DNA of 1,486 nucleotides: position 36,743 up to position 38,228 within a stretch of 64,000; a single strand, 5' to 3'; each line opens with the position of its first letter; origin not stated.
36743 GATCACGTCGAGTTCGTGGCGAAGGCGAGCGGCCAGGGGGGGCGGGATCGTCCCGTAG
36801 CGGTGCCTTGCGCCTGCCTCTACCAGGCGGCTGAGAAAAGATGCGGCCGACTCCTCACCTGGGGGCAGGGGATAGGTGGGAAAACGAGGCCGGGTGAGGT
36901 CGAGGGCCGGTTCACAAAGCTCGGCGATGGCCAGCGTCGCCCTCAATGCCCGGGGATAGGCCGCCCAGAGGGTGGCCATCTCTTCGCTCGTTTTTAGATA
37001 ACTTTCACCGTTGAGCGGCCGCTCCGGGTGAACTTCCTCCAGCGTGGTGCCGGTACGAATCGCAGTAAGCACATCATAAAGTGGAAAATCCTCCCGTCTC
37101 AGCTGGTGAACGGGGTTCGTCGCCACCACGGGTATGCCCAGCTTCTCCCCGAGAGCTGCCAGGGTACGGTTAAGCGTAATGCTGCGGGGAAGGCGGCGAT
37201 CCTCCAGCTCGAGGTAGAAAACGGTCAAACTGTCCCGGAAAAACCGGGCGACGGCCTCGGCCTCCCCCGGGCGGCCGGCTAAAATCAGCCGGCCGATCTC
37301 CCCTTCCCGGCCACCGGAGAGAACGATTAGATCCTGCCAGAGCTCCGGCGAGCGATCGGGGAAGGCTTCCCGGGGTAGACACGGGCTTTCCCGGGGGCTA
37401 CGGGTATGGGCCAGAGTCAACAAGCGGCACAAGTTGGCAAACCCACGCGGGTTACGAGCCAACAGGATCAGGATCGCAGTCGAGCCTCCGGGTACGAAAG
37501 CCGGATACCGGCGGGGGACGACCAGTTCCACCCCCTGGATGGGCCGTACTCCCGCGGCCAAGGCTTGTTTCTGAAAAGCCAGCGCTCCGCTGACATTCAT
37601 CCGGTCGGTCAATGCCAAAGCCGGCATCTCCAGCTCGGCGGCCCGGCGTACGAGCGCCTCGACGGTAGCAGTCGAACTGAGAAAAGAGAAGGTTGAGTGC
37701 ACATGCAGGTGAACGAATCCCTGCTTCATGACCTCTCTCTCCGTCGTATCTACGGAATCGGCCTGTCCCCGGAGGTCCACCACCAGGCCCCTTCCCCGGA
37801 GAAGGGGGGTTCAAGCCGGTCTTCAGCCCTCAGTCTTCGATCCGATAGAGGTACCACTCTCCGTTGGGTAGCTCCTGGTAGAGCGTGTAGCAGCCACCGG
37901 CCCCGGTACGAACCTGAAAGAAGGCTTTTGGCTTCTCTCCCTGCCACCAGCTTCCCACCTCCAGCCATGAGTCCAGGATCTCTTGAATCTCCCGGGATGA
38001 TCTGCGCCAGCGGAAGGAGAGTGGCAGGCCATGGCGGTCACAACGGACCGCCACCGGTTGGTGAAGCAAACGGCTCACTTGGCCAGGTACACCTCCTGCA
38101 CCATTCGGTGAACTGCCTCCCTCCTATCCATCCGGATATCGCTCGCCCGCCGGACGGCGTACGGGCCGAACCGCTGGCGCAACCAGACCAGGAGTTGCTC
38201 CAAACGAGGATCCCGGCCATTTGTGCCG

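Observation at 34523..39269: LexA-box-controlled imuB-dnaE2 mutagenesis cassette lacking imuA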

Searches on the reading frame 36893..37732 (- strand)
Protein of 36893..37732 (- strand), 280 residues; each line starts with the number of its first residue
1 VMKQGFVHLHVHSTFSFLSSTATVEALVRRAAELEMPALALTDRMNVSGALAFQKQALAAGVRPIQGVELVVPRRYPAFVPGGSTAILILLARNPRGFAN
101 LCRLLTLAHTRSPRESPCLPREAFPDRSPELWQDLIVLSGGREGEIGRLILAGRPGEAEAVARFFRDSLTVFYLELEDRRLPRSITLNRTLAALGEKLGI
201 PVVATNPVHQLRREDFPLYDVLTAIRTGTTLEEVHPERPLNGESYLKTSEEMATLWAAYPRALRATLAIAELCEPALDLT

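Call 53: search_solved_structures(query=window:36893-37732:-, max_evalue=0.00001, show_alignments=5)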
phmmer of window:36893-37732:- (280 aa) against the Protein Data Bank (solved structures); distinct sequences matched with E-value up to 0.00001: 13.
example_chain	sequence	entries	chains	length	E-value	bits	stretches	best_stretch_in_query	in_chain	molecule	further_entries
4jom_A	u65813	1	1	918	8.3e-40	140.3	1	5-275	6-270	DNA polymerase III subunit alpha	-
4gx9_A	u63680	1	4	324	5.2e-38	134.4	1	5-274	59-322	DNA polymerase III subunit epsilon,DNA polymerase III subunit alpha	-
4gx8_A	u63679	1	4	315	5.3e-38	134.3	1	5-274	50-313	DNA polymerase III subunit epsilon,DNA polymerase III subunit alpha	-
2hnh_A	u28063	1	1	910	3.8e-37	131.5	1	5-275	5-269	DNA polymerase III alpha subunit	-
2hqa_A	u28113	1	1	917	3.9e-37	131.5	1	5-275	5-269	DNA polymerase III alpha subunit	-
5m1s_A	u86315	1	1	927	3.9e-37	131.5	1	5-275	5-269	DNA polymerase III subunit alpha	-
5fku_A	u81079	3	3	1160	4.9e-37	131.2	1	5-275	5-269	DNA POLYMERASE III SUBUNIT ALPHA | DNA POLYMERASE III ALPHA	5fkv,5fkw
3e0d_A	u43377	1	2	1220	3.6e-32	115.2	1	4-274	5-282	DNA polymerase III subunit alpha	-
2hpi_A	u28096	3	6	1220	3.6e-32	115.2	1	4-274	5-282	DNA polymerase III alpha subunit | DNA polymerase III subunit alpha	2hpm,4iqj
5lew_A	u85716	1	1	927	2.5e-23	86.2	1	5-276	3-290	DNA polymerase III subunit alpha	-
7pu7_A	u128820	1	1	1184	3.9e-23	85.6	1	5-276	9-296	DNA polymerase III subunit alpha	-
3f2b_A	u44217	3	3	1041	8.6e-16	61.5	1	7-229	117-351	DNA-directed DNA polymerase III alpha chain | GEOBACILLUS KAUSTOPHILUS DNA POLC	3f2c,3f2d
9qpc_A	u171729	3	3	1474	7.9e-07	32.1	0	89-255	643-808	DNA polymerase III PolC-type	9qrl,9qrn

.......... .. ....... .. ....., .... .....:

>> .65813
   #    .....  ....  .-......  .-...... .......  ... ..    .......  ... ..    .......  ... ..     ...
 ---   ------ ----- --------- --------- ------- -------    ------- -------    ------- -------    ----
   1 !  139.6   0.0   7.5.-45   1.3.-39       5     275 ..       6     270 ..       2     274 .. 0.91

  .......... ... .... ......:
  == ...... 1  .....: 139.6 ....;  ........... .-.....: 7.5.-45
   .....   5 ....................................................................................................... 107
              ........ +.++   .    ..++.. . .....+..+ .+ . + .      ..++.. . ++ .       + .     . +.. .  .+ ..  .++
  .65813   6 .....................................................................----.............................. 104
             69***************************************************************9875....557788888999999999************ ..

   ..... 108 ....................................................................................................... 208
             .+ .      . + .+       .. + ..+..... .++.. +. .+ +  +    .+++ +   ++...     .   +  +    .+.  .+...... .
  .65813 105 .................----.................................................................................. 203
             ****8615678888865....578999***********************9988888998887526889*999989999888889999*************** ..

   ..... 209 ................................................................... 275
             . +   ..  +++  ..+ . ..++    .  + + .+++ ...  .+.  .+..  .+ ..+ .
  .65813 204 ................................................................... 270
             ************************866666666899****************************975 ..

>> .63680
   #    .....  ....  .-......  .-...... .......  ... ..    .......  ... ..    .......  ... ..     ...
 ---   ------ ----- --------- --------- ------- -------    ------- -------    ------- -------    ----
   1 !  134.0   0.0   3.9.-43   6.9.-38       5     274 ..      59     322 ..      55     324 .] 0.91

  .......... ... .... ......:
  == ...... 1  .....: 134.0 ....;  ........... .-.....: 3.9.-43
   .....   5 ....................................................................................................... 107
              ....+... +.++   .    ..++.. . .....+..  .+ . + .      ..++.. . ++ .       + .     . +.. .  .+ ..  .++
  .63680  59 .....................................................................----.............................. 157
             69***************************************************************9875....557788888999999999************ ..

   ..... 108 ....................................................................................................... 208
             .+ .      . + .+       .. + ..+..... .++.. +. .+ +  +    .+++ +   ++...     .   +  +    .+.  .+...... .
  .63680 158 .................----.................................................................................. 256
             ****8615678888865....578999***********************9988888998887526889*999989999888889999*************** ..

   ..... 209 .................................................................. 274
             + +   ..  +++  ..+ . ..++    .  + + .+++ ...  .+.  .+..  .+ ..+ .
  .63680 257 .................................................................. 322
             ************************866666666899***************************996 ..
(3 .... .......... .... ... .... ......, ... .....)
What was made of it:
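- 34523..37729 (-): DnaE2 (X group): a 1068-aa C-family polymerase with PHP, Pol3 core, HhH and OB domains, and no tau-binding C-terminal domain. PHP metal ligands are substituted (call 53).
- Its PHP ligands are substituted (call 53).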

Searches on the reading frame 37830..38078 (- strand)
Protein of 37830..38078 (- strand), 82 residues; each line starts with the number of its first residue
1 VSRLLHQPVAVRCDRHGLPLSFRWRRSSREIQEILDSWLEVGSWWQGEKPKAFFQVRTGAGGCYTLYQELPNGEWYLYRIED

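Call 3: search_protein_families(library=pfam, proteins=[window:37830-38078:-], max_evalue=0.01)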
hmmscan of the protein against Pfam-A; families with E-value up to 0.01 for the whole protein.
window:37830-38078:- (82 aa): 1 family
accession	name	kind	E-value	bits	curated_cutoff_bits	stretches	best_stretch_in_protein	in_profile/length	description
PF20114.4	DUF6504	-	1.9e-11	44.5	24.2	1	11-82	12-103/103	Domain of unknown function (DUF6504)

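Call 4: search_protein_families(library=ncbifam, proteins=[window:37830-38078:-], max_evalue=0.01)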
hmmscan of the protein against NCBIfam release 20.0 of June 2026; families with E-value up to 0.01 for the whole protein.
window:37830-38078:- (82 aa): 0 families

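Call 11: find_homologous_proteins(query=window:37830-38078:-, max_evalue=0.001)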
Query window:37830-38078:- (82 aa): 2 proteins with E <= 0.001 among 2 candidates.
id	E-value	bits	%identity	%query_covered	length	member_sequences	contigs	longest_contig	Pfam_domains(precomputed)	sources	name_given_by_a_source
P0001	1.5e-51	190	99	100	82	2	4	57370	PF20114.5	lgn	-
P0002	4.2e-34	134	71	100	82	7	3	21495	PF20114.5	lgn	-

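Call 19: find_encoding_contigs(protein=P0002, flank=10000, max_places=6)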
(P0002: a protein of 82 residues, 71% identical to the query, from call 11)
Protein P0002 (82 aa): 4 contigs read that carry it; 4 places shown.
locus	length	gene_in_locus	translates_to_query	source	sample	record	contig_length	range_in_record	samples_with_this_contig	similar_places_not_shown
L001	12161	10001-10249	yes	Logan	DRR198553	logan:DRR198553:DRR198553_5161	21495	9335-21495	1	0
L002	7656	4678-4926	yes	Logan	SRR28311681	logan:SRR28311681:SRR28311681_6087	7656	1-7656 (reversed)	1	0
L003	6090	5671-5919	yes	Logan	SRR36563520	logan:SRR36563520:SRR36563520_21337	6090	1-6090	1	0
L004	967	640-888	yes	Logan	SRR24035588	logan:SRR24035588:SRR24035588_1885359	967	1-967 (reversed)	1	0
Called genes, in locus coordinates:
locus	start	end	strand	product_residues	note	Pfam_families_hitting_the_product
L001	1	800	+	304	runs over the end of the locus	PF02569:Pantoate_ligase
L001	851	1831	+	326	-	PF01040:UbiA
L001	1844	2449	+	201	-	PF02517:Rce1-like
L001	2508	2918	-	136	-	PF01850:PIN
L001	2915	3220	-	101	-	PF01402:RHH_1, PF07878:RHH_5 (weak), PF22513:FitA-like_RHH (weak)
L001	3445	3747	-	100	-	PF10006:DUF2249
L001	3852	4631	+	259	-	PF00027:cNMP_binding, PF13545:HTH_Crp_2, PF00325:Crp (weak)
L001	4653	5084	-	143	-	PF13473:Cupredoxin_1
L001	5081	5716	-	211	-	PF10006:DUF2249, PF01206:TusA (faint), PF10006:DUF2249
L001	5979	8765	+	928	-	PF07731:Cu-oxidase_2 (weak), PF07732:Cu-oxidase_3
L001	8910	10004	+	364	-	-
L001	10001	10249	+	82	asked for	PF20114:DUF6504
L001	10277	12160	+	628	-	?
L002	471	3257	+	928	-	PF07731:Cu-oxidase_2 (weak), PF07732:Cu-oxidase_3, PF07731:Cu-oxidase_2 (weak)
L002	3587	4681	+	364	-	-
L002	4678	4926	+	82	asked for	PF20114:DUF6504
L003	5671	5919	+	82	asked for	PF20114:DUF6504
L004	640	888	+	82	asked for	PF20114:DUF6504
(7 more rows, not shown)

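Call 37: search_protein_representatives(alignment_id=A1)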
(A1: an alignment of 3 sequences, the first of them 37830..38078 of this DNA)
Query: 3 sequences, 82 profile positions. Proteins with E-value up to 0.001 (for the whole library): 407; up to 1e-10: 33; up to 1e-30: 1. The best 150 are listed.
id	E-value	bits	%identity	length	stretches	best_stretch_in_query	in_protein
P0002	1.1e-49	182.1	-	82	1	1-82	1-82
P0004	4.6e-18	80.9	-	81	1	1-82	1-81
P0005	2.6e-16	75.3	-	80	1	1-82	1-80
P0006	8.9e-16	73.6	-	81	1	1-82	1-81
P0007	2.4e-15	72.2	-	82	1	1-81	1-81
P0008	2.4e-15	72.2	-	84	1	6-82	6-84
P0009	1.1e-14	70.1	-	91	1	1-82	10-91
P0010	1.1e-14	70.1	-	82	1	1-82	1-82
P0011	3.0e-14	68.6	-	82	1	1-82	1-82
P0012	1.0e-13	66.9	-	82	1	1-82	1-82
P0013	3.1e-13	65.4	-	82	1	1-82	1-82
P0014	4.7e-13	64.8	-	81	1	1-82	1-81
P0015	8.2e-13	64.1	-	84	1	3-82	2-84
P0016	8.9e-13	63.9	-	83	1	1-80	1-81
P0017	1.9e-12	62.9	-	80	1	3-82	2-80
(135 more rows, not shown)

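Call 77: predict_structure(alignment_id=A4)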
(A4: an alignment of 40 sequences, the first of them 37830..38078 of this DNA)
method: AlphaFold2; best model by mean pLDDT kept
length: 82 residues; sequences in the alignment: 40
mean_pLDDT: 89.0   pTM: 0.76
mean pLDDT of the five models: 89.0, 87.2, 86.3, 85.2, 84.4
residues with pLDDT >= 90: 52; 70-90: 25; 50-70: 5; < 50: 0
segments of 3 or more residues with pLDDT < 50: none
pLDDT, mean of each block of 10 residues (from residue 1): 82 93 93 94 75 94 93 91 77
secondary structure, 60 per line:
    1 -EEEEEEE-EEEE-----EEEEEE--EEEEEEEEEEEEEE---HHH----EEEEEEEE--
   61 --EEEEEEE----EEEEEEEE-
elements in order: E2-8 E10-13 E19-24 E27-40 E51-58 E63-69 E74-81

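Call 79: fold_search(model_id=the predicted structure, library=pdb)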
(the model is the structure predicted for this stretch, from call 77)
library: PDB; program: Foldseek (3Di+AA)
matches with E <= 10: 353; with E <= 0.001: 0
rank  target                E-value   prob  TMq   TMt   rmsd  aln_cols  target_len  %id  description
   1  5tr2_A                6.0e-01  0.47  0.33  0.07   7.5        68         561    9  Crystal structure of the D263G missense variant of human PGM1 (released 2017-02-08)
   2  3pmg_A                9.1e-01  0.33  0.33  0.06   7.8        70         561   10  STRUCTURE OF RABBIT MUSCLE PHOSPHOGLUCOMUTASE AT 2.4 ANGSTROMS RESOLUTION. USE OF FREEZING POINT DEPRESSANT AND REDUCE (released 1995-12-07)
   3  7pq5                  9.6e-01  0.13  0.26  0.03  12.9       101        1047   13  Photorhabdus laumondii T6SS-associated Rhs protein carrying the Tre23 toxin domain (released 2021-12-01)
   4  6y8x                  1.3e+00  0.30  0.34  0.07   7.8        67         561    9  Structure of Atlantic Herring (Clupea Harengus) Phosphoglucomutase 5 (PGM5) (released 2020-12-16)
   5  5te0                  1.4e+00  0.30  0.39  0.13   4.1        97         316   13  Crystal Structure of Adaptor Protein 2 Associated Kinase (AAK1) in complex with BIBF 1120 (released 2016-11-02)
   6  5epc_A                1.6e+00  0.25  0.33  0.06   7.6        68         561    9  Crystal structure of wild-type human phosphoglucomutase 1 (released 2016-04-27)
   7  6czj_B                1.7e+00  0.01  0.12  0.10  12.3       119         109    6  Structure of a redesigned beta barrel, b10 (released 2018-09-19)
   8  8aim_B                1.8e+00  0.51  0.39  0.38   5.1        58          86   19  Ugi-2 SAUNG complex (released 2023-06-21)
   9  7rj7_A                1.8e+00  0.20  0.36  0.13   4.9       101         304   14  CRYSTAL STRUCTURE OF AP2 ASSOCIATED KINASE 1 ISOFORM 1 COMPLEXED WITH LIGAND 2-(1-AMINO-3-METHYLBUTYL)-6- (PYRIDIN-4-Y (released 2022-02-23)
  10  1byw                  1.8e+00  0.13  0.21  0.16   7.8        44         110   14  STRUCTURE OF THE N-TERMINAL DOMAIN OF THE HUMAN-ERG POTASSIUM CHANNEL (released 1998-12-16)
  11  4bi2                  2.0e+00  0.18  0.36  0.15   4.8        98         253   11  Scaffold Focused Virtual Screening: Prospective Application to the Discovery of TTK Inhibitor (released 2013-05-22)
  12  3ecf_A                2.0e+00  0.11  0.28  0.21   4.2        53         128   23  Crystal structure of an ntf2-like protein (ava_4193) from anabaena variabilis atcc 29413 at 1.90 A resolution (released 2008-09-30)
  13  3nm7_D                2.3e+00  0.30  0.35  0.37   4.8        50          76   16  Crystal Structure of Borrelia burgdorferi Pur-alpha (released 2010-10-06)
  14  4c4g                  2.3e+00  0.18  0.36  0.15   4.9        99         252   11  Structure-based design of orally bioavailable pyrrolopyridine inhibitors of the mitotic kinase MPS1 (released 2013-12-04)
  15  7vss                  2.4e+00  0.13  0.28  0.07   6.9        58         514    7  Phosphoglucomutase_tlr1976 (released 2022-11-02)
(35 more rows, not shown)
